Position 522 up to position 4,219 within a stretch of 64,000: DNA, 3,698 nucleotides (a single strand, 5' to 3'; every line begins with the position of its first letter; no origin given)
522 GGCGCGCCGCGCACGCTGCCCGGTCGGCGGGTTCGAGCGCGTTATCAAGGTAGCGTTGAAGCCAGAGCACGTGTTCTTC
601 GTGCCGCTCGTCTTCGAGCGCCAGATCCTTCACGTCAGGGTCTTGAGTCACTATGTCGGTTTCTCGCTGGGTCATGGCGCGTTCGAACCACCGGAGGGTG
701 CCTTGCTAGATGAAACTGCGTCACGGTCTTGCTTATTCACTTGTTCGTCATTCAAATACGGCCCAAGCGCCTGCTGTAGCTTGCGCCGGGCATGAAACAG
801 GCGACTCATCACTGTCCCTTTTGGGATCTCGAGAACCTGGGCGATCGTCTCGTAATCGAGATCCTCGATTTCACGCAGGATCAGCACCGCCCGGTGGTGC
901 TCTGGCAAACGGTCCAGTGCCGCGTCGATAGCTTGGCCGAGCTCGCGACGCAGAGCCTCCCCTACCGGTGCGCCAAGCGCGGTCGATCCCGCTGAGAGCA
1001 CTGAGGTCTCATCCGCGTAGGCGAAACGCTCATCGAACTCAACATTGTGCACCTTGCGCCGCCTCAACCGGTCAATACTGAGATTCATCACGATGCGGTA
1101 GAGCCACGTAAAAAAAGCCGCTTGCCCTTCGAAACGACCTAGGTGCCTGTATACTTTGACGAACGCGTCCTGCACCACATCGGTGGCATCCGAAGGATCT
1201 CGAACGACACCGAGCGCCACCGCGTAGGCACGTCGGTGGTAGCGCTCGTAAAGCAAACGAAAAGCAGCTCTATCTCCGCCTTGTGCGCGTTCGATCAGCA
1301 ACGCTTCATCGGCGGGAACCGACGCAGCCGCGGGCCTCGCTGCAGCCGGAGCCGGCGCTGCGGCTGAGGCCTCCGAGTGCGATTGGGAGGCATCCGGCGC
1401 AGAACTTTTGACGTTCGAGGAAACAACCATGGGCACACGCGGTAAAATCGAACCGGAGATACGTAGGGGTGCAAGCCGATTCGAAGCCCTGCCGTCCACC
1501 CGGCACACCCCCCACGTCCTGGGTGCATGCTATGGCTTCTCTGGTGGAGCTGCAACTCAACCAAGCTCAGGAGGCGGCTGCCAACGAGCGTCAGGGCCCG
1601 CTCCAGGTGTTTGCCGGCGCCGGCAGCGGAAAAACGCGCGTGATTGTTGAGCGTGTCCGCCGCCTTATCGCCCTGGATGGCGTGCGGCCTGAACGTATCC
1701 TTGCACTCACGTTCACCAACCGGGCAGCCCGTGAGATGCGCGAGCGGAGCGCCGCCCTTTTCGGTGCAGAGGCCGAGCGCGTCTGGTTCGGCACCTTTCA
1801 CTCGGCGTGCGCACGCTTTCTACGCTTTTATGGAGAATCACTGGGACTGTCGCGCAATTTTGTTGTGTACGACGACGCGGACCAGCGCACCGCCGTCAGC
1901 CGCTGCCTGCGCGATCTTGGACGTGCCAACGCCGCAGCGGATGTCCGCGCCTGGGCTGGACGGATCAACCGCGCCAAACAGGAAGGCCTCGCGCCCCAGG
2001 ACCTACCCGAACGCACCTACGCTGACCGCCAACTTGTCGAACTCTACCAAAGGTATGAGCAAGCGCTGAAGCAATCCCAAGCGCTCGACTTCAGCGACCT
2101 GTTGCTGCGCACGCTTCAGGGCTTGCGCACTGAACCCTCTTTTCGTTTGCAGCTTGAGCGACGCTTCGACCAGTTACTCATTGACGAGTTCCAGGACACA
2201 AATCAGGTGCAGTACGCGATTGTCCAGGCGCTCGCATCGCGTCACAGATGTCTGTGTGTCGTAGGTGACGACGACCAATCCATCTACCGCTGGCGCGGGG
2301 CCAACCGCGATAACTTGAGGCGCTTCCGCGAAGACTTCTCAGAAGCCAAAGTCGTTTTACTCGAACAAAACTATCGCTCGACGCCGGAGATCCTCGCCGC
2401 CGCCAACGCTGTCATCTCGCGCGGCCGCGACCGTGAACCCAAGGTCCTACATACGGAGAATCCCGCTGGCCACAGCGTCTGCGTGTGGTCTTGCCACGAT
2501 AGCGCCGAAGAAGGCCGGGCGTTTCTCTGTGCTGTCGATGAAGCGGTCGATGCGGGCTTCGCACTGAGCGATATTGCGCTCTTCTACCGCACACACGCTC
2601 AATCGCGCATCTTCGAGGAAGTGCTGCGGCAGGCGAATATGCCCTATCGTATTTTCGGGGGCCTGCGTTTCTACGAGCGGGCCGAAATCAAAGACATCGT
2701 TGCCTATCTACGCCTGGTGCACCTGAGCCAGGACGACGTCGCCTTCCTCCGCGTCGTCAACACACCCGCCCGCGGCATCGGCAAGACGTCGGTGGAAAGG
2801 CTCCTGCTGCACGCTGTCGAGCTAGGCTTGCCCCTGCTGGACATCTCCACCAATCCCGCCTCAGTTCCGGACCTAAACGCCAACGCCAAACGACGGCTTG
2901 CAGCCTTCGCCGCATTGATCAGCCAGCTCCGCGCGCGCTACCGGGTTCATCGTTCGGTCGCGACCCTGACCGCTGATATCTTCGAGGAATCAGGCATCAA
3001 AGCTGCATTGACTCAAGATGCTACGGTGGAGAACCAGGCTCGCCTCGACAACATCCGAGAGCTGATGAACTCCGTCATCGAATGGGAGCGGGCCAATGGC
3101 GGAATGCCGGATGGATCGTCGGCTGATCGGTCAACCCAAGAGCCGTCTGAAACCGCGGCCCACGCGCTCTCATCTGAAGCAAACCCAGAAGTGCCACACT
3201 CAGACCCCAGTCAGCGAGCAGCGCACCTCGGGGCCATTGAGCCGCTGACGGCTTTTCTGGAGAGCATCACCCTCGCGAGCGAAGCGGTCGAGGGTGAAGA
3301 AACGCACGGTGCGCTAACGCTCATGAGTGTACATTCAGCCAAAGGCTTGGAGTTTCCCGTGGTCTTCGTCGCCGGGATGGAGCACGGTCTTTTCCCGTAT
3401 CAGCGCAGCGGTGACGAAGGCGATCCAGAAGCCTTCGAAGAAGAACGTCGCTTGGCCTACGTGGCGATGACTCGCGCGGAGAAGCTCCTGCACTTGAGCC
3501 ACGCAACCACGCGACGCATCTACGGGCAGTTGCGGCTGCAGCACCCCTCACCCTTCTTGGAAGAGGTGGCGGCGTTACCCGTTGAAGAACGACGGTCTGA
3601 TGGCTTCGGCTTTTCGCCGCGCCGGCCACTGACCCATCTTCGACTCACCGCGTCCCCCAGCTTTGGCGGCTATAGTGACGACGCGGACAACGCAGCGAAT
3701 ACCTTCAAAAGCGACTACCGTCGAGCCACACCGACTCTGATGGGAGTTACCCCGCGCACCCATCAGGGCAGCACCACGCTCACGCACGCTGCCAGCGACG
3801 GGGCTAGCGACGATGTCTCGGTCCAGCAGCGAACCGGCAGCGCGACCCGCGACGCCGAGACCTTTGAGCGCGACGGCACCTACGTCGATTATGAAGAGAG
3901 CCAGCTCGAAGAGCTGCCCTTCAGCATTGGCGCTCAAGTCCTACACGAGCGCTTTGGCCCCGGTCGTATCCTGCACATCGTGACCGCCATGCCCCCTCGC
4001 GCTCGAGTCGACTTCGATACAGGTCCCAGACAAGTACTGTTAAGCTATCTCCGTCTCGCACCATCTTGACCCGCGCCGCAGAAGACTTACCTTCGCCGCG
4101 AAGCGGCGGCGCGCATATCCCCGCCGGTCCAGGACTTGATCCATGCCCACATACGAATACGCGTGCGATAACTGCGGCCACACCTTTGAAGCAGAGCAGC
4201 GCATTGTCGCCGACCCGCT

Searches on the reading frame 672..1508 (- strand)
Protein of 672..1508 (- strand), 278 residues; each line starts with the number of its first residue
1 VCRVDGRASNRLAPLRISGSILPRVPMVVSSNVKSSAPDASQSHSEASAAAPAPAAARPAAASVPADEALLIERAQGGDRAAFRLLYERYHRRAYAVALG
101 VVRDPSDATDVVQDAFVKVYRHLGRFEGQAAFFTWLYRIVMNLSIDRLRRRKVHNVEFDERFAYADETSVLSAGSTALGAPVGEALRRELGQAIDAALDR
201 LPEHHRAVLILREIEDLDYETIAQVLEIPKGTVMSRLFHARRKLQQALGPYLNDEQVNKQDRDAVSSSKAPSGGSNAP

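Call 84: search_protein_families(library=pfam, proteins=[window:672-1508:-], max_evalue=0.001)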
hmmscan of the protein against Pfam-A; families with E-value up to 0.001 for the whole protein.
window:672-1508:- (278 aa): 4 families
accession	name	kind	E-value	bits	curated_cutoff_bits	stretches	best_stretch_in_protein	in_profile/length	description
PF04542.20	Sigma70_r2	-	2.1e-19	69.5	24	1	86-152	1-69/71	Sigma-70 region 2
PF08281.18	Sigma70_r4_2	-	5.8e-16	58.3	25.7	1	192-244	2-54/54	Sigma-70, region 4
PF04545.22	Sigma70_r4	-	2e-11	43.7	24.1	1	197-245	1-49/50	Sigma-70, region 4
PF07638.17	Sigma70_ECF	-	2.9e-05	24.5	21.1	1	71-248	7-183/185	ECF sigma factor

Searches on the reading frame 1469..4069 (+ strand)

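Call 58: search_protein_families(library=pfam, proteins=[window:1469-4069:+], max_evalue=0.0001)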
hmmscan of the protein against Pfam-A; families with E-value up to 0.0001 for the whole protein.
window:1469-4069:+ (866 aa): 7 families
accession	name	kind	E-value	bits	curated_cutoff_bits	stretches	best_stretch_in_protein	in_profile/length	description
PF00580.27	UvrD-helicase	-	5.4e-82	276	23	1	30-290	1-270/271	UvrD/REP helicase N-terminal domain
PF13361.12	UvrD_C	-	3.9e-63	214.4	25.6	1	297-679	2-348/350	UvrD-like helicase C-terminal domain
PF13245.12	AAA_19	-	3.2e-22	79.6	25.1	1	39-274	8-132/134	AAA domain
PF13538.12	UvrD_C_2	-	2.9e-10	40.3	27.4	1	617-676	3-51/52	UvrD-like helicase C-terminal domain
PF01443.25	Viral_helicase1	-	2.8e-06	27.8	21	0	583-676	146-226/228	Viral superfamily 1 RNA helicase core domain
PF13604.12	AAA_30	-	3.3e-06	27.4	27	0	30-94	2-66/191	AAA domain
PF13086.12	AAA_11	-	5.4e-06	26.8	27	1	29-270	6-249/257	AAA domain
